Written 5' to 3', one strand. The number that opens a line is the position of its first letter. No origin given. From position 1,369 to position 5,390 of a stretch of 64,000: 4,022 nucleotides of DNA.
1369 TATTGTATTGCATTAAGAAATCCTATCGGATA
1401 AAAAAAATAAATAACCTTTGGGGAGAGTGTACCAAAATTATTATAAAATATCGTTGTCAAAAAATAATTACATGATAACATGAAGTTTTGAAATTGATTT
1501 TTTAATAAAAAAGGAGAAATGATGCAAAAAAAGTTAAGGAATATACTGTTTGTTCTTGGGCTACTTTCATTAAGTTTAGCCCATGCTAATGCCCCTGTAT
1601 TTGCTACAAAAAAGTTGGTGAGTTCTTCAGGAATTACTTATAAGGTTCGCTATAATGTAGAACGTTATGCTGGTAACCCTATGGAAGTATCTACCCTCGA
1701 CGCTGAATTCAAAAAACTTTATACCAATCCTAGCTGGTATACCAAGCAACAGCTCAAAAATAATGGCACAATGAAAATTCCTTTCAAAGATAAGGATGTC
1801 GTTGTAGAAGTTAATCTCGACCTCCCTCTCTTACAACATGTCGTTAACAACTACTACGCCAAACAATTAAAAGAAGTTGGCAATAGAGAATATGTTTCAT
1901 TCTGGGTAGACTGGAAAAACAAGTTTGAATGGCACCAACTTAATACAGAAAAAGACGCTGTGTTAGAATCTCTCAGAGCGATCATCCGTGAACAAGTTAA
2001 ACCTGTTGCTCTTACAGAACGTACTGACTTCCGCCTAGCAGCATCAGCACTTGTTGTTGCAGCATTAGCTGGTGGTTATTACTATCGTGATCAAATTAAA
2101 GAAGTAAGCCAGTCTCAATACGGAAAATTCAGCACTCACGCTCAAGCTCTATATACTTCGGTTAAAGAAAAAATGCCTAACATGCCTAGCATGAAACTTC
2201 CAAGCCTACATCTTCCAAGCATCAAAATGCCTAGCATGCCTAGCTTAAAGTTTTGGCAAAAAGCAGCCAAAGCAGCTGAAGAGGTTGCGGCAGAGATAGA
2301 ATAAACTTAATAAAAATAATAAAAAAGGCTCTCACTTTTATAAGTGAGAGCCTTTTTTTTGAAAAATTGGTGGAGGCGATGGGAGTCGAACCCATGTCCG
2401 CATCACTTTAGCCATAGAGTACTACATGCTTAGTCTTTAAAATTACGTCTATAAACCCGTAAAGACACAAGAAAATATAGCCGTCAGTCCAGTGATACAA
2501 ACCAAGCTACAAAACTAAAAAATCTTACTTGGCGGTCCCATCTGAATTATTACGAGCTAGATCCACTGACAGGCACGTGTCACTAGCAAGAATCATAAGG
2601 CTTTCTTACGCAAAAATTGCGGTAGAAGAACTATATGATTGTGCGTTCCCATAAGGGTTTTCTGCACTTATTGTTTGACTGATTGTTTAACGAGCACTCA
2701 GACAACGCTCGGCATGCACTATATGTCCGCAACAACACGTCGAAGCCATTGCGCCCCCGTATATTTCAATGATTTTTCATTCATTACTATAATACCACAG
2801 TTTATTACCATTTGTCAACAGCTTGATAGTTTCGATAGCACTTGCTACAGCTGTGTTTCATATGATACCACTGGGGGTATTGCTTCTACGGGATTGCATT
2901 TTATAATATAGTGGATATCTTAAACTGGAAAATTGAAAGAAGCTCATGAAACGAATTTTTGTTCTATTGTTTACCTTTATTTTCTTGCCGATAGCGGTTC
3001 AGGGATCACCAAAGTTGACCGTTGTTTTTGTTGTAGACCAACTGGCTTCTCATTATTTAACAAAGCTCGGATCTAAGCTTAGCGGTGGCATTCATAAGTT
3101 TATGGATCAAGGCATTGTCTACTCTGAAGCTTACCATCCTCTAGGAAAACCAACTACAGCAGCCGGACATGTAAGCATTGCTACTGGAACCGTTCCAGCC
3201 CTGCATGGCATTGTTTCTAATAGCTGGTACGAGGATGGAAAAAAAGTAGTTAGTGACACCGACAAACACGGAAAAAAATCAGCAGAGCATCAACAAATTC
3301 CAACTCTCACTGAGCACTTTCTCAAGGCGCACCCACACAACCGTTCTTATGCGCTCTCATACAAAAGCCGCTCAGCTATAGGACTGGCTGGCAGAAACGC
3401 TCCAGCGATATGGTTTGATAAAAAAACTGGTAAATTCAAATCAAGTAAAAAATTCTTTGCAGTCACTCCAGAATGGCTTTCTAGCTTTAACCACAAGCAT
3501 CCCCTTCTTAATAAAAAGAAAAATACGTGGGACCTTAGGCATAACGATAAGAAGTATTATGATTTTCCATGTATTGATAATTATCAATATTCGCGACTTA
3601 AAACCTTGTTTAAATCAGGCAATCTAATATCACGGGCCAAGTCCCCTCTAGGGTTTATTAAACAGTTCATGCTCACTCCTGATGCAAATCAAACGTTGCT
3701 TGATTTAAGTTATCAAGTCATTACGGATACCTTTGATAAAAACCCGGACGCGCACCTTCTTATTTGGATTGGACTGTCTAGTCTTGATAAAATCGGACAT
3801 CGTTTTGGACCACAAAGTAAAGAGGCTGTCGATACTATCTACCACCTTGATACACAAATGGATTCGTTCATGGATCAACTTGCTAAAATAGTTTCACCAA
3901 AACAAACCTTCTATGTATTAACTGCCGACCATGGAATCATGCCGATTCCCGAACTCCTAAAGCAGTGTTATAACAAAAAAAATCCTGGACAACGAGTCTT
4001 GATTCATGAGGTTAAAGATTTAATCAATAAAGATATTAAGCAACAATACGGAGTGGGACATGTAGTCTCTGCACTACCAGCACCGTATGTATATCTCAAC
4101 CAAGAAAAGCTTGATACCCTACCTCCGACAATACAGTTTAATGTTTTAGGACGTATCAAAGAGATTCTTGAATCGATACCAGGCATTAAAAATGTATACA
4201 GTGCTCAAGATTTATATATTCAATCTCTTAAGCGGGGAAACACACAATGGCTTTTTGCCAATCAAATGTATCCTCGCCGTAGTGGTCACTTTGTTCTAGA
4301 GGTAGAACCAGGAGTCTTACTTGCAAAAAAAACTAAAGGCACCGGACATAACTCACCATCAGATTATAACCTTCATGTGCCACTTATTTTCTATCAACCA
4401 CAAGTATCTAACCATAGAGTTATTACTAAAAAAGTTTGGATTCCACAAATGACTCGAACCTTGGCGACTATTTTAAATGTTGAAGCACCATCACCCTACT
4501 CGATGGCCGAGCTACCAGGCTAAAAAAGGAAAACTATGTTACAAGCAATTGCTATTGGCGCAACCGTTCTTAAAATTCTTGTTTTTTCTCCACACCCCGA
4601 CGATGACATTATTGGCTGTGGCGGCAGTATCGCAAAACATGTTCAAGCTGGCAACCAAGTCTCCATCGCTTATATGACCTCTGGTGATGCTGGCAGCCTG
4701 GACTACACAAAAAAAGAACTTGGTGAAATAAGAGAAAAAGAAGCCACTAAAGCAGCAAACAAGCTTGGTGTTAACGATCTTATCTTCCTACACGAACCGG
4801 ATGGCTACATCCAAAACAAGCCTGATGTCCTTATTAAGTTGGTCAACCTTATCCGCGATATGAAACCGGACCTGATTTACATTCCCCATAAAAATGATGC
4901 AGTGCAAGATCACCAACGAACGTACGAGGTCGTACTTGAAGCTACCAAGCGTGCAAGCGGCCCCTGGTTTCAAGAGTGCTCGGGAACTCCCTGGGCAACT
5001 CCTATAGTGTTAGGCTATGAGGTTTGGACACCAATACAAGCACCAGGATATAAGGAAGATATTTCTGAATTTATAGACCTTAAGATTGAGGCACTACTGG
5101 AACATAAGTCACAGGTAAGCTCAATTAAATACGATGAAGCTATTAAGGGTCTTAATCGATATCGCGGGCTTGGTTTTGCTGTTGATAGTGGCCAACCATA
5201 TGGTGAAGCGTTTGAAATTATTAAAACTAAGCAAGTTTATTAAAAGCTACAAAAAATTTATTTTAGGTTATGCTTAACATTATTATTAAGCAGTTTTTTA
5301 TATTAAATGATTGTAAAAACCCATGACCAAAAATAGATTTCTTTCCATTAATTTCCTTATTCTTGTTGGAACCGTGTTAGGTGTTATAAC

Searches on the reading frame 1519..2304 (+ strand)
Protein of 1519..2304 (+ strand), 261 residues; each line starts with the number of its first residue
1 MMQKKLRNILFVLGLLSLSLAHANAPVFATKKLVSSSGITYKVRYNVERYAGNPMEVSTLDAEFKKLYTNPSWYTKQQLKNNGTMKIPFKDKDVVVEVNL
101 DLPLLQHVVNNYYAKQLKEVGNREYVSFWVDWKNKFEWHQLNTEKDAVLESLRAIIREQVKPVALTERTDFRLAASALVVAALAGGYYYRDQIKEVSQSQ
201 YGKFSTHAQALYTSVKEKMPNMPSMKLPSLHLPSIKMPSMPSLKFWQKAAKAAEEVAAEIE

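Call 85: search_protein_families(library=pfam, proteins=[window:1519-2301:+], max_evalue=0.01)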
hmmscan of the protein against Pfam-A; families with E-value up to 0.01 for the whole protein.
window:1519-2301:+ (261 aa): 0 families

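Call 90: find_encoding_contigs(protein=window:1519-2304:+, flank=10000, max_places=1)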
Protein window:1519-2304:+ (261 aa): 2 contigs read that carry it; 1 place shown.
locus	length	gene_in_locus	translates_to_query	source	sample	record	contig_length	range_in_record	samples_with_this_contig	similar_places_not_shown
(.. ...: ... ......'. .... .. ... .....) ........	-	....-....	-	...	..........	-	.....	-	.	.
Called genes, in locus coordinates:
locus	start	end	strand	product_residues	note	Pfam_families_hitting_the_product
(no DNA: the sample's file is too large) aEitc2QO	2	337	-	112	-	?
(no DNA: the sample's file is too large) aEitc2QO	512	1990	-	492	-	-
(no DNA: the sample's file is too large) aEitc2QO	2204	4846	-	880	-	PF00690:Cation_ATPase_N, PF00122:E1-E2_ATPase, PF00702:Hydrolase, PF13246:Cation_ATPase, PF00689:Cation_ATPase_C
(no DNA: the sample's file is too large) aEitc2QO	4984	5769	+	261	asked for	-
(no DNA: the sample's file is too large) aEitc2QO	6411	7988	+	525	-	PF01663:Phosphodiest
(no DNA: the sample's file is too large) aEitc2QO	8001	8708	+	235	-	PF02585:PIG-L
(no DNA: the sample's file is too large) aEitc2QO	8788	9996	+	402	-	PF00375:SDF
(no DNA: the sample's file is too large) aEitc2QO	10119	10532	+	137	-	-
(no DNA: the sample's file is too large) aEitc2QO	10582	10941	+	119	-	-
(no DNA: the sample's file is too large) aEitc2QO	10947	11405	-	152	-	PF01668:SmpB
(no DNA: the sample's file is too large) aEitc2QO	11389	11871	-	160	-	PF09835:DUF2062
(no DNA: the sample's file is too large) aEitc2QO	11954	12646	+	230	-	-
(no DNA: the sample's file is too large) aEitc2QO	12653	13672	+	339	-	PF00814:TsaD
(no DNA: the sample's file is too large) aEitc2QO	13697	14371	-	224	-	PF12796:Ank_2 (faint), PF13857:Ank_5 (faint)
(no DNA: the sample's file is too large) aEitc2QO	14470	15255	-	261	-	-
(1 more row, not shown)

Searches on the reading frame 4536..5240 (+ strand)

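Call 86: search_protein_families(library=pfam, proteins=[window:4536-5240:+], max_evalue=0.01)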
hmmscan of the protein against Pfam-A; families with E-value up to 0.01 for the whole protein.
window:4536-5240:+ (235 aa): 1 family
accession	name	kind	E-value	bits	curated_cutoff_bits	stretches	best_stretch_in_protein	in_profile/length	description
PF02585.22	PIG-L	-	5.8e-36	124.3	28.2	1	15-136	1-128/129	GlcNAc-PI de-N-acetylase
